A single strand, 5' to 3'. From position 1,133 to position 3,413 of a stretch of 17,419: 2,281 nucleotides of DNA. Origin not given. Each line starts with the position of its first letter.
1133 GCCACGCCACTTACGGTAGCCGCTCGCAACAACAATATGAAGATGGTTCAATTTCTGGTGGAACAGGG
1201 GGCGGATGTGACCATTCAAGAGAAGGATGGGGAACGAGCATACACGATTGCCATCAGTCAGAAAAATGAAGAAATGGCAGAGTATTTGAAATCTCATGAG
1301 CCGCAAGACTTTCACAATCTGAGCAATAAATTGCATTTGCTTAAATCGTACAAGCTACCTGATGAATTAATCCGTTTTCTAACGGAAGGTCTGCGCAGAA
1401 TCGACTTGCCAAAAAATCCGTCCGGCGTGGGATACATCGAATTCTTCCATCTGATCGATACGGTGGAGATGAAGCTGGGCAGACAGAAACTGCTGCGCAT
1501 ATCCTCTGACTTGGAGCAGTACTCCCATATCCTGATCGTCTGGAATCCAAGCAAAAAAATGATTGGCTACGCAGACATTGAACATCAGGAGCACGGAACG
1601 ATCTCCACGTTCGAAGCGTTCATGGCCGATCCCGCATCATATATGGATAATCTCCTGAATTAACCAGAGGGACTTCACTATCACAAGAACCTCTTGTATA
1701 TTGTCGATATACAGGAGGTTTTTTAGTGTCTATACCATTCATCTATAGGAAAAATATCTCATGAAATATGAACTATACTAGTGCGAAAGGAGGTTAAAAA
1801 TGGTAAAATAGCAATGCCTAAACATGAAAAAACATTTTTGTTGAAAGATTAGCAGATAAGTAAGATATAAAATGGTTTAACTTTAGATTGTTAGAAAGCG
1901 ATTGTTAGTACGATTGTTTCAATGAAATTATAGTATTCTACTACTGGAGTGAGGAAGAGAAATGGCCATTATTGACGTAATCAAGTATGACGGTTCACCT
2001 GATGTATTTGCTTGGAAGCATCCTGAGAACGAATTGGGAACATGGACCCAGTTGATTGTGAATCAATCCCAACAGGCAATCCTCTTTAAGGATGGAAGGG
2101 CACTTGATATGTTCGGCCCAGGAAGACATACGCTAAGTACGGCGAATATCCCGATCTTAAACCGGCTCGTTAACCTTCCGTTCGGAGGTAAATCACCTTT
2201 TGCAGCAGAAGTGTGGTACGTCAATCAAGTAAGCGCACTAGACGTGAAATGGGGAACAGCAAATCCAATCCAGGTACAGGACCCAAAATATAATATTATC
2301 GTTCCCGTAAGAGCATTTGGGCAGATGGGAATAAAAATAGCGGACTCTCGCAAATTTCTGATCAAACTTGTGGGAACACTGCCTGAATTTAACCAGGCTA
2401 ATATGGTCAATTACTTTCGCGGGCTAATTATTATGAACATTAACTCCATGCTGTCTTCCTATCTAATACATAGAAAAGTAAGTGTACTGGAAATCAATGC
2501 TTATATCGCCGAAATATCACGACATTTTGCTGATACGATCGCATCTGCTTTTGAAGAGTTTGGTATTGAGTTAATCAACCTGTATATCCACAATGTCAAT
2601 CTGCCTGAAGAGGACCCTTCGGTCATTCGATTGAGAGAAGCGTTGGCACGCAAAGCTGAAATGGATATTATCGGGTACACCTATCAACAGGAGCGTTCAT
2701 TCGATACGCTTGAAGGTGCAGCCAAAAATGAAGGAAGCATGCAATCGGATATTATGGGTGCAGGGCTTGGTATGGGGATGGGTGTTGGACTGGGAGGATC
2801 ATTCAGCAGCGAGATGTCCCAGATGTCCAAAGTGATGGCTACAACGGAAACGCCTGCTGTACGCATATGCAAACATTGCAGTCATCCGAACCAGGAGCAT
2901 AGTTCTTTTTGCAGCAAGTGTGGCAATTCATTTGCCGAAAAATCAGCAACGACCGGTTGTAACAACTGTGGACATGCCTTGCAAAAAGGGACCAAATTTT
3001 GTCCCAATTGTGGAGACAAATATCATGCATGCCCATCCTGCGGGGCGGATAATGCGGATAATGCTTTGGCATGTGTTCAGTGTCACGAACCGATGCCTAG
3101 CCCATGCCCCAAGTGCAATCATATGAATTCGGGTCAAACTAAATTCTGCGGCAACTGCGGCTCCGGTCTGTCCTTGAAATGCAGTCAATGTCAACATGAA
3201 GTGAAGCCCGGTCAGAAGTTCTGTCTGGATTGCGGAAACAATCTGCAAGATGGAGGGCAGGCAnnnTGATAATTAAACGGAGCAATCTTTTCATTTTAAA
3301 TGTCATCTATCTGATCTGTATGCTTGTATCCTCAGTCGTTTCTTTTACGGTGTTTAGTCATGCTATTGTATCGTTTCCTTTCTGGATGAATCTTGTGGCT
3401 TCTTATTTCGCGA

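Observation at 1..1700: AT-rich accessory segment carrying an orphan ankyrin-SUKH (SMI1/KNR4-like) immunity-type protein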

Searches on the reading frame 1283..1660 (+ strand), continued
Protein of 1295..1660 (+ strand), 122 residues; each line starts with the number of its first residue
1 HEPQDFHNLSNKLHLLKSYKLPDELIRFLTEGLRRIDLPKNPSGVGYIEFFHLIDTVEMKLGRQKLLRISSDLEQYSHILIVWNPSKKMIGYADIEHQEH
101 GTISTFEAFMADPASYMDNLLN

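Call 62: find_encoding_contigs(protein=P0238, flank=8000, max_places=2)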
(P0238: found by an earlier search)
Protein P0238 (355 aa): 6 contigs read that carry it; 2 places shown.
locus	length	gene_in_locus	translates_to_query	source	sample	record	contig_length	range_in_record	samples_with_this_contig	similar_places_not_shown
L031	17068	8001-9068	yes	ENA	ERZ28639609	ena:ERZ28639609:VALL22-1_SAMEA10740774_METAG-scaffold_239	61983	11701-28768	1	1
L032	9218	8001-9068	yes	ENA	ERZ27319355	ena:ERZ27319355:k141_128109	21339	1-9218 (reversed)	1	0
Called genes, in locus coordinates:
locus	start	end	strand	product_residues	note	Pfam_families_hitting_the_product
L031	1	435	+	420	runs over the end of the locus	PF01171:ATP_bind_3, PF01507:PAPS_reduct (faint), PF28558:TilS_SCL, PF11734:TilS_C (weak)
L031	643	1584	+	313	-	PF02321:OEP, PF25885:HH_EMRA (weak)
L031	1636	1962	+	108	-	-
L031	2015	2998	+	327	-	PF00364:Biotin_lipoyl (faint), PF25917:BSH_RND, PF25973:BSH_CzcB (weak), PF25984:BSH_YknX (faint), PF25881:HH_YBHG (weak)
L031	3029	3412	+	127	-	PF00903:Glyoxalase, PF13669:Glyoxalase_4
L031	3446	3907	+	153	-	PF13302:Acetyltransf_3, PF00583:Acetyltransf_1, PF13673:Acetyltransf_10, PF13508:Acetyltransf_7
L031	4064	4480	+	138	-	PF21247:Fic-like_C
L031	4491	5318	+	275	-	PF05593:RHS_repeat (faint)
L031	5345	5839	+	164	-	-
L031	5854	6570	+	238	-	PF09346:SMI1_KNR4, PF14568:SUKH_6 (weak)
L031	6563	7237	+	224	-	-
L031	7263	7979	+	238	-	-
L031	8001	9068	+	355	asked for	PF13606:Ank_3 (faint), PF00023:Ank (faint), PF12796:Ank_2, PF13857:Ank_5 (weak), PF13637:Ank_4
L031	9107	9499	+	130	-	PF04237:YjbR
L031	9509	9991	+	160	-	-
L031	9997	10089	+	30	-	-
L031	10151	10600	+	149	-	PF15655:Imm-NTF2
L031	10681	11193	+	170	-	PF14106:DUF4279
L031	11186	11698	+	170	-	-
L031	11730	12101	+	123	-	PF09346:SMI1_KNR4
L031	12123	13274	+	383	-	PF12698:ABC2_membrane_3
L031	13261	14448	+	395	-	PF12698:ABC2_membrane_3, PF01061:ABC2_membrane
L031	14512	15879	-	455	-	PF00939:Na_sulph_symp, PF03600:CitMHS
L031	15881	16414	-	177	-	PF00924:MS_channel_2nd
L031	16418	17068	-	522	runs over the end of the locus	PF12072:RNase_Y_N, PF00013:KH_1 (weak), PF01966:HD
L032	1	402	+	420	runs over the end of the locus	PF01171:ATP_bind_3, PF01507:PAPS_reduct (faint), PF28558:TilS_SCL, PF11734:TilS_C (weak)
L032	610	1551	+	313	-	PF02321:OEP, PF25885:HH_EMRA (weak)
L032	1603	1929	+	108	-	-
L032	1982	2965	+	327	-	PF00364:Biotin_lipoyl (faint), PF25917:BSH_RND, PF25973:BSH_CzcB (weak), PF25984:BSH_YknX (faint), PF25881:HH_YBHG (weak)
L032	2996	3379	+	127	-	PF00903:Glyoxalase, PF13669:Glyoxalase_4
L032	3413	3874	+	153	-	PF13302:Acetyltransf_3, PF00583:Acetyltransf_1, PF13673:Acetyltransf_10, PF13508:Acetyltransf_7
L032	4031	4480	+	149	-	PF21247:Fic-like_C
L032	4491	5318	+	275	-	PF05593:RHS_repeat (faint)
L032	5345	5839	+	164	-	-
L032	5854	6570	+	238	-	PF09346:SMI1_KNR4, PF14568:SUKH_6 (weak)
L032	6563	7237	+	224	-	-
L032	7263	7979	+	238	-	-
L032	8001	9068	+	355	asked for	PF13606:Ank_3 (faint), PF00023:Ank (faint), PF12796:Ank_2, PF13857:Ank_5 (weak), PF13637:Ank_4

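Call 63: find_encoding_contigs(protein=P0183, flank=8000, max_places=2)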
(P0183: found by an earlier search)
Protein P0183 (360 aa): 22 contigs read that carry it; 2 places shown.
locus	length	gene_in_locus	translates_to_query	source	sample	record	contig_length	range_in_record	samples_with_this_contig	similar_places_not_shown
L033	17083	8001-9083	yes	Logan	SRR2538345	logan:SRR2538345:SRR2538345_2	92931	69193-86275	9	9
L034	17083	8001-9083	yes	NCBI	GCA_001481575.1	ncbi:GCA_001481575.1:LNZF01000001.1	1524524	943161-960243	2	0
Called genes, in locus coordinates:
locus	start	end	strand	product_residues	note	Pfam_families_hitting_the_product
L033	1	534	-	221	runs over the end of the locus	PF00583:Acetyltransf_1, PF13673:Acetyltransf_10 (faint), PF08445:FR47 (faint), PF13508:Acetyltransf_7 (weak)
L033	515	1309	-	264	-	PF00376:MerR, PF13411:MerR_1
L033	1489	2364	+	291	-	PF04055:Radical_SAM, PF13186:SPASM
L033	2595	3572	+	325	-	PF00165:HTH_AraC (weak), PF12833:HTH_18, PF00165:HTH_AraC (weak)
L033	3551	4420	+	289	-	PF01497:Peripla_BP_2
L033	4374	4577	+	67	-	-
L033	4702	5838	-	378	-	PF08786:DcrB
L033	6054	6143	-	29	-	-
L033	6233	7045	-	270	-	PF08713:DNA_alkylation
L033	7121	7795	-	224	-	PF00027:cNMP_binding, PF13545:HTH_Crp_2, PF00325:Crp (weak)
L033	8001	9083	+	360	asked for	PF12796:Ank_2 (weak), PF28177:T4SS_AnkD (faint), PF00023:Ank (faint), PF13606:Ank_3 (faint), PF13857:Ank_5 (faint), PF12796:Ank_2, PF13637:Ank_4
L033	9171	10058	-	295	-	PF00126:HTH_1, PF03466:LysR_substrate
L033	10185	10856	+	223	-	PF01596:Methyltransf_3, PF01135:PCMT, PF13578:Methyltransf_24, PF13847:Methyltransf_31 (weak)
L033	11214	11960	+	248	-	PF08220:HTH_DeoR, PF08279:HTH_11 (weak), PF00455:DeoRC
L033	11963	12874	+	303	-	PF00294:PfkB, PF08543:Phos_pyr_kin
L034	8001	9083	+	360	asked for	PF12796:Ank_2 (weak), PF28177:T4SS_AnkD (faint), PF00023:Ank (faint), PF13606:Ank_3 (faint), PF13857:Ank_5 (faint), PF12796:Ank_2, PF13637:Ank_4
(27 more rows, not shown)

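Call 66: fold_search(model_id=the predicted structure, library=pdb)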
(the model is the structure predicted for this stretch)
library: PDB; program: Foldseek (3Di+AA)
matches with E <= 10: 411; with E <= 0.001: 0
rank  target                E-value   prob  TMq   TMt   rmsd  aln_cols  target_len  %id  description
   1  4rs6_A                3.3e-01  0.08  0.22  0.14  17.1       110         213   13  Crystal structure of the C domain of Polo like Kinase II in Homo Sapiens (released 2014-12-03)
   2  3d5p_A                4.0e-01  0.30  0.36  0.34  10.1       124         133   14  CRYSTAL STRUCTURE OF A PUTATIVE GLUCAN SYNTHESIS REGULATOR OF SMI1/KNR4 FAMILY (BF1740) FROM BACTEROIDES FRAGILIS NCTC (released 2008-07-15)
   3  4xb0_A                5.1e-01  0.07  0.20  0.14  17.6       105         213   12  Structure of the Plk2 polo-box domain (released 2015-05-06)
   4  5b4x_B                6.5e-01  0.11  0.22  0.07  10.8       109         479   16  Crystal structure of the ApoER2 ectodomain in complex with the Reelin R56 fragment (released 2017-04-26)
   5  6m6s_B                6.9e-01  0.06  0.17  0.14  13.9        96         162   11  Crystal structure of Caenorhabditis elegans Dicer-related helicase 3 (DRH-3) C-terminal domain with 5'-ppp 12-mer dsRN (released 2021-03-17)
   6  5f98_G                7.3e-01  0.07  0.20  0.05  13.7        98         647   11  Crystal structure of RIG-I in complex with Cap-0 RNA (released 2016-01-13)
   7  22gv_A                7.8e-01  0.20  0.23  0.12   9.3        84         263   12  Crystal structure of the CJ1041C protein from Campylobacter jejuni in complex with Ca2+ in space group P1 (released 2026-04-01)
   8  8rnu_A                7.8e-01  0.11  0.22  0.24  12.9        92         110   13  CryoEM structure of recombinant human Bri2 BRICHOS oligomers (released 2024-06-19)
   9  3p37_C                7.8e-01  0.06  0.23  0.15  14.7       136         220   13  Polo-like kinase I Polo-box domain in complex with FDPPLHSpTA phosphopeptide from PBIP1 (released 2011-04-27)
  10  3p37_B                7.8e-01  0.06  0.23  0.15  15.6       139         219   14  Polo-like kinase I Polo-box domain in complex with FDPPLHSpTA phosphopeptide from PBIP1 (released 2011-04-27)
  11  6az1_g                8.8e-01  0.09  0.20  0.11   6.8        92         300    8  Cryo-EM structure of the small subunit of Leishmania ribosome bound to paromomycin (released 2017-12-06)
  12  3c5l_A                8.8e-01  0.06  0.23  0.15  14.9       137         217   14  Polo-like kinase 1 Polo box domain in complex with PPHSpT peptide (released 2009-02-17)
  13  6gy2_A                8.8e-01  0.06  0.23  0.15  15.5       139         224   14  Crystal structure of human Plk1-PBD in complex with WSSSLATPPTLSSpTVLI phosphopeptide from BRCA2 (released 2019-07-10)
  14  22gw_C                1.1e+00  0.16  0.23  0.12   9.4        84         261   12  Crystal structure of the CJ1041C protein from Campylobacter jejuni in the apo form in space group P2 (released 2026-04-01)
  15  4lkm_A                1.1e+00  0.10  0.24  0.15   9.0        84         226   13  Crystal structure of Plk1 Polo-box domain in complex with PL-74 (released 2013-12-11)
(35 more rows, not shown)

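Call 82: find_encoding_contigs(protein=P0128, flank=7000, max_places=1)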
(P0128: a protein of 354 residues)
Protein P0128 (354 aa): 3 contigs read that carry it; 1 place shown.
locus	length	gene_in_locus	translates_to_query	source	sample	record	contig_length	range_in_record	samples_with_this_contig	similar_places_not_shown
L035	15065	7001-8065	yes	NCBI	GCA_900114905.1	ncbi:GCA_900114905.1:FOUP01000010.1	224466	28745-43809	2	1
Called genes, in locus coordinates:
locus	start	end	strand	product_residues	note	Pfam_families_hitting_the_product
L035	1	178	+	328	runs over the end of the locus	PF13793:Pribosyltran_N, PF00156:Pribosyltran, PF14572:Pribosyl_synth, PF14681:UPRTase (faint)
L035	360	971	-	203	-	PF00881:Nitroreductase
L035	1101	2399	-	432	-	PF01566:Nramp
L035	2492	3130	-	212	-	PF13460:NAD_binding_10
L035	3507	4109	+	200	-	PF01386:Ribosomal_L25p, PF14693:Ribosomal_TL5_C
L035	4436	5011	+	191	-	PF01195:Pept_tRNA_hydro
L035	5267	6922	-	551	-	PF00501:AMP-binding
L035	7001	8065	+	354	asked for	PF00023:Ank (faint), PF13637:Ank_4 (faint), PF13606:Ank_3 (faint), PF13857:Ank_5 (faint), PF12796:Ank_2 (weak)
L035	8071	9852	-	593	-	PF03308:MeaB (faint), PF00005:ABC_tran, PF02463:SMC_N (faint), PF13304:AAA_21 (faint), PF12848:ABC_tran_Xtn (weak), PF00005:ABC_tran, PF16326:ABC_tran_CTD (weak)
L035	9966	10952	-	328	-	PF00288:GHMP_kinases_N, PF08544:GHMP_kinases_C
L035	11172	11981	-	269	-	PF03180:Lipoprotein_9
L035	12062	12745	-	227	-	PF00528:BPD_transp_1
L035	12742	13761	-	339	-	PF00005:ABC_tran, PF02463:SMC_N (weak), PF13304:AAA_21, PF09383:NIL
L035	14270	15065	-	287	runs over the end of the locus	PF00398:RrnaAD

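Call 83: find_encoding_contigs(protein=P0211, flank=7000, max_places=2)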
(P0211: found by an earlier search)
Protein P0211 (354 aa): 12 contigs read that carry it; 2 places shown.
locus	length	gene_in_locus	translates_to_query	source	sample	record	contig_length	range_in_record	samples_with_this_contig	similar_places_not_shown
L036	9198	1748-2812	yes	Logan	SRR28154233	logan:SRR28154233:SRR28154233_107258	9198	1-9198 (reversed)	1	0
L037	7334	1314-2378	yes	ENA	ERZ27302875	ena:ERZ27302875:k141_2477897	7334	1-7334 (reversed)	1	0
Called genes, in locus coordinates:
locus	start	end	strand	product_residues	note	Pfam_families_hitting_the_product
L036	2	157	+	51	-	?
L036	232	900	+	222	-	PF09346:SMI1_KNR4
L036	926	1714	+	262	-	PF01026:TatD_DNase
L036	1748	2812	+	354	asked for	PF00023:Ank (faint), PF12796:Ank_2 (weak), PF13606:Ank_3 (faint), PF12796:Ank_2, PF13857:Ank_5 (weak), PF13637:Ank_4 (weak)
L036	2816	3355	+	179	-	PF00583:Acetyltransf_1, PF13508:Acetyltransf_7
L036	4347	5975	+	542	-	PF00133:tRNA-synt_1, PF01406:tRNA-synt_1e (weak), PF09334:tRNA-synt_1g, PF19303:Anticodon_3, PF08264:Anticodon_1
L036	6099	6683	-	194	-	PF06353:DUF1062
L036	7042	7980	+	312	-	PF20586:DUF6788, PF02661:Fic (faint)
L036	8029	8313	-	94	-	PF13411:MerR_1, PF00376:MerR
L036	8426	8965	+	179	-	PF02525:Flavodoxin_2, PF03358:FMN_red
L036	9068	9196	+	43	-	?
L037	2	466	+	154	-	?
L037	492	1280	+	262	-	PF01026:TatD_DNase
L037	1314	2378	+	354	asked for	PF00023:Ank (faint), PF12796:Ank_2 (weak), PF13606:Ank_3 (faint), PF12796:Ank_2, PF13857:Ank_5 (weak), PF13637:Ank_4 (weak)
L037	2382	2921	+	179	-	PF00583:Acetyltransf_1, PF13508:Acetyltransf_7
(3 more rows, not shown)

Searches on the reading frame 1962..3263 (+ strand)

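Call 6: search_protein_families(library=pfam, proteins=[window:1962-3263:+], max_evalue=0.01)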
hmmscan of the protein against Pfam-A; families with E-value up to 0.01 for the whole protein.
window:1962-3263:+ (434 aa): 7 families
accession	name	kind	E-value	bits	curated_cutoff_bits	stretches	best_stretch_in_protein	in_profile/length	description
PF13421.11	Band_7_1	-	2.3e-49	168.3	24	1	15-220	1-201/211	SPFH domain-Band 7 family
PF12773.13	DZR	-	4.7e-23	81.5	27.3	3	357-400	1-45/45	Double zinc ribbon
PF13240.11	Zn_Ribbon_1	-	1.8e-21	75.7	25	5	333-352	2-21/23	zinc-ribbon domain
PF13248.11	Zn_ribbon_3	-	2.2e-10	40.1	27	2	330-352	2-24/26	zinc-ribbon domain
PF17032.10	Zn_ribbon_15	-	5.3e-09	37.2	28.9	1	325-351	47-73/73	zinc-ribbon family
PF01145.31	Band_7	-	6.2e-07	30.1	23.6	1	32-233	2-160/176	SPFH domain / Band 7 family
PF18912.6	DZR_2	-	3.1e-05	24.2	27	0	303-350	10-55/56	Double zinc ribbon domain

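Call 74: search_protein_families(library=padloc, proteins=[window:1962-3263:+], max_evalue=0.01)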
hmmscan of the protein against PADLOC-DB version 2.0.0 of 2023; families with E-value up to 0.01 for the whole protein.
window:1962-3263:+ (434 aa): 1 family
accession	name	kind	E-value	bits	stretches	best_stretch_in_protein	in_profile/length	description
PDLC00201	HamB2|HamB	-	0.00064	16.2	1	147-229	607-690/721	DEAD-box helicase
